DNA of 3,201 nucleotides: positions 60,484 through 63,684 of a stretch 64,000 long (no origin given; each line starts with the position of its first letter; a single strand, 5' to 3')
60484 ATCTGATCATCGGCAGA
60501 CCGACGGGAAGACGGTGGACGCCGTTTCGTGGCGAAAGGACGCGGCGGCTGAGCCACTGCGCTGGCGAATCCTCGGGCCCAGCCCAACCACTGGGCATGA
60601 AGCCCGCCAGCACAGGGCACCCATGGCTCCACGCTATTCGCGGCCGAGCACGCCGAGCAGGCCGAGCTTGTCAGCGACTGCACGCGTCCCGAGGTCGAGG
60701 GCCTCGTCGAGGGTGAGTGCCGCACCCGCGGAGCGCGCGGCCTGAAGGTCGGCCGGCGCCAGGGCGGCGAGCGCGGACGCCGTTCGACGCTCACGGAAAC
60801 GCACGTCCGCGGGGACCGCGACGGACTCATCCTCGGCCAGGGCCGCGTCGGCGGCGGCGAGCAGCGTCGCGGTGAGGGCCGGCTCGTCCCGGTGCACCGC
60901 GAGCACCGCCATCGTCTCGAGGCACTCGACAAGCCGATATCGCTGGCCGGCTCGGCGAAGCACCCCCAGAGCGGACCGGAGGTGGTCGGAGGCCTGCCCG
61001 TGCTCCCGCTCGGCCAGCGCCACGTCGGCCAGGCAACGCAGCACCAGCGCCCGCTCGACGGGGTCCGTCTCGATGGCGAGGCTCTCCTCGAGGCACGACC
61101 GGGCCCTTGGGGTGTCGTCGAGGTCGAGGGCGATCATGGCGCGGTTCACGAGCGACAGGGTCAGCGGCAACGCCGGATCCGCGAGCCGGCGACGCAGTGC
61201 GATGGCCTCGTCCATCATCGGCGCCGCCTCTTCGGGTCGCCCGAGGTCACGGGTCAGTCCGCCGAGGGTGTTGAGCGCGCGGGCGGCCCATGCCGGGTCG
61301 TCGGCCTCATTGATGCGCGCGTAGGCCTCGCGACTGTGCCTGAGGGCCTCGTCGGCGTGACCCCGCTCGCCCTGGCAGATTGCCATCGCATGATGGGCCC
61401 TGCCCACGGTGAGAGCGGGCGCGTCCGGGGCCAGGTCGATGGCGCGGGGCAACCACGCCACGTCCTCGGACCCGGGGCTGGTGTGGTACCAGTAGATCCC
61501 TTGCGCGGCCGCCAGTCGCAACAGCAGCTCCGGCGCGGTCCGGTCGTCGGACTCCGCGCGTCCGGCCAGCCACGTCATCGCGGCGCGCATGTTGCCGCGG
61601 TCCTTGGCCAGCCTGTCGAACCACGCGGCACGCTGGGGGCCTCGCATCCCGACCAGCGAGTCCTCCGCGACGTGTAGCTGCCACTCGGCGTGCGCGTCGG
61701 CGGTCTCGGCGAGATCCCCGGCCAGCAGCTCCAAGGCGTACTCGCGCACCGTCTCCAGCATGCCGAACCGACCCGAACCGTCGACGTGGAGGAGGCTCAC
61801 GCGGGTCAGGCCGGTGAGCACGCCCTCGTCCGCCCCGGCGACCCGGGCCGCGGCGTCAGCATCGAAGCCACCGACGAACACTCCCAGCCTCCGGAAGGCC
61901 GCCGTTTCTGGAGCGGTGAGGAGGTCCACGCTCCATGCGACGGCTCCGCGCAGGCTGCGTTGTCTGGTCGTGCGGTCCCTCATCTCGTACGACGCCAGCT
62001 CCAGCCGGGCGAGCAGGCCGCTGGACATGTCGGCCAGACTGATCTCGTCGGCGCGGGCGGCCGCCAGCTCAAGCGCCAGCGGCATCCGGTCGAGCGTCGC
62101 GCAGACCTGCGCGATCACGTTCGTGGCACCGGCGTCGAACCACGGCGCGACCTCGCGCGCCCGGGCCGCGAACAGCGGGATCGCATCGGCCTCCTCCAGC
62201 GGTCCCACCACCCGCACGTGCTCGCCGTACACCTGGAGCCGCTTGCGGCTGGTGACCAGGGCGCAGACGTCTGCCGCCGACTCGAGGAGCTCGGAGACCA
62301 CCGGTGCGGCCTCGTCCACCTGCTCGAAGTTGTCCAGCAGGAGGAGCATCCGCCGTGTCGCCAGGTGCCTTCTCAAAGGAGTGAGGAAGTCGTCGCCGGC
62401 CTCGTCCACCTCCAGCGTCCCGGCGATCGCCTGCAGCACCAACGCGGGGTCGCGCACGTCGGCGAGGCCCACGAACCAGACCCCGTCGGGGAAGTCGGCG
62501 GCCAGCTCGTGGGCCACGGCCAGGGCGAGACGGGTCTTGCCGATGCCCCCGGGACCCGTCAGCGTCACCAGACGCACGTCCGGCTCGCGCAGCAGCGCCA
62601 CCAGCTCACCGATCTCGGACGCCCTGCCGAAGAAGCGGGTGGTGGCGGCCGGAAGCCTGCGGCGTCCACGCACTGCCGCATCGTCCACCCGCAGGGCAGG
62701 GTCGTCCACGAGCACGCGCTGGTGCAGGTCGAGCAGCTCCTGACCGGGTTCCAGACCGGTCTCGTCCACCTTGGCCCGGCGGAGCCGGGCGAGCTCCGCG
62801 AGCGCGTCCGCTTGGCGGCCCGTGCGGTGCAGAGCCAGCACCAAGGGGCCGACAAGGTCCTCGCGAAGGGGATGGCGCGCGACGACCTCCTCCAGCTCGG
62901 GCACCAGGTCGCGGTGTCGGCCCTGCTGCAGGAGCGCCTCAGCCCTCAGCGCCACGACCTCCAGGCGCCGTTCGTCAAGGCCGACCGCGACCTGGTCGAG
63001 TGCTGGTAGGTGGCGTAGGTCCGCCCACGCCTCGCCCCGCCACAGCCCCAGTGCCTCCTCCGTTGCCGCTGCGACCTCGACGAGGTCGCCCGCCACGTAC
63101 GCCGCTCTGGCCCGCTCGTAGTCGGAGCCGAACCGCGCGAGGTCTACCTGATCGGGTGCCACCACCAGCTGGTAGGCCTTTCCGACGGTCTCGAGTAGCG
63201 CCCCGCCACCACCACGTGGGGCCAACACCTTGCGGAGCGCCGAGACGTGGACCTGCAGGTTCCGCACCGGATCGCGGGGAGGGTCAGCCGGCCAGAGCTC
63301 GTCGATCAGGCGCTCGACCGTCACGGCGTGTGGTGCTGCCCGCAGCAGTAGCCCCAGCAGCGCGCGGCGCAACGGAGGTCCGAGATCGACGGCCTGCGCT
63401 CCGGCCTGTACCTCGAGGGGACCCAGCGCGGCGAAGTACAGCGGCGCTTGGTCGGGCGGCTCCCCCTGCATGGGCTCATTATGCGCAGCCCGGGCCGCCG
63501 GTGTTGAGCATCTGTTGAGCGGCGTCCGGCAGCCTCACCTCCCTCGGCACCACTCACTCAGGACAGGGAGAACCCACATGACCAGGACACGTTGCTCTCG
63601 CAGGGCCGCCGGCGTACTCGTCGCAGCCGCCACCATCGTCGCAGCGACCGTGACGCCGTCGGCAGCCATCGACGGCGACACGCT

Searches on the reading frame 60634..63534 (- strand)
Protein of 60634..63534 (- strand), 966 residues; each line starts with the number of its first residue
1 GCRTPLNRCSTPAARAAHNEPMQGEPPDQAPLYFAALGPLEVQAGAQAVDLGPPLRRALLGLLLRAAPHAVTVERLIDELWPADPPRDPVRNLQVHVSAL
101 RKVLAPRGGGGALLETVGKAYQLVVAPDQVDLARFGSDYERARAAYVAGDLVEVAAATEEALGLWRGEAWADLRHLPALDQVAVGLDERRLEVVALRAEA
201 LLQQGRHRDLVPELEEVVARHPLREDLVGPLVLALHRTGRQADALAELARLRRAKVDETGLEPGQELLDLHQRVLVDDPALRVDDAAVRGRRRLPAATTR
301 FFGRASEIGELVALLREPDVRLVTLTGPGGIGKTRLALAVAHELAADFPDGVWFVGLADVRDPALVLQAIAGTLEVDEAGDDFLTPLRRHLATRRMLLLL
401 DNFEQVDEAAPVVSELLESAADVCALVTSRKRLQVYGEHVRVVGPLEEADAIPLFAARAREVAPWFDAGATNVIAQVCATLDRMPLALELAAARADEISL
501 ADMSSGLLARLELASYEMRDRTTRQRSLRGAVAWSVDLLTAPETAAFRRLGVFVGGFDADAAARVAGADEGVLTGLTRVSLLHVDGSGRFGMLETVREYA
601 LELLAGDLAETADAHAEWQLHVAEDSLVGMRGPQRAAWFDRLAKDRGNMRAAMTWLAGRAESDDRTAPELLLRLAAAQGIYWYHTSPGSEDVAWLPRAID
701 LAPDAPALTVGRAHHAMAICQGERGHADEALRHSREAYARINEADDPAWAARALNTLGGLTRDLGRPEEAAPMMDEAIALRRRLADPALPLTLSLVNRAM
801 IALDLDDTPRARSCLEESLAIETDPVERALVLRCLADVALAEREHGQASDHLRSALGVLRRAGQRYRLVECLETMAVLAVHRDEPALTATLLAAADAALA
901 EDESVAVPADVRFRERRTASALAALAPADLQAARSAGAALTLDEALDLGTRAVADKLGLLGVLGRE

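Call 112: search_protein_families(library=pfam, proteins=[window:60634-63534:-], max_evalue=1e-10)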
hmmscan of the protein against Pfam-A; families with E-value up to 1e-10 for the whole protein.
window:60634-63534:- (966 aa): 2 families
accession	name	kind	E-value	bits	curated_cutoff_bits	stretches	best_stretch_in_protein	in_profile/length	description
PF03704.23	BTAD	-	3e-33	115.7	22.1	1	130-275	1-146/146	Bacterial transcriptional activator domain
PF13424.12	TPR_12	-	3.2e-14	53.3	30.1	0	750-821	2-74/77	Tetratricopeptide repeat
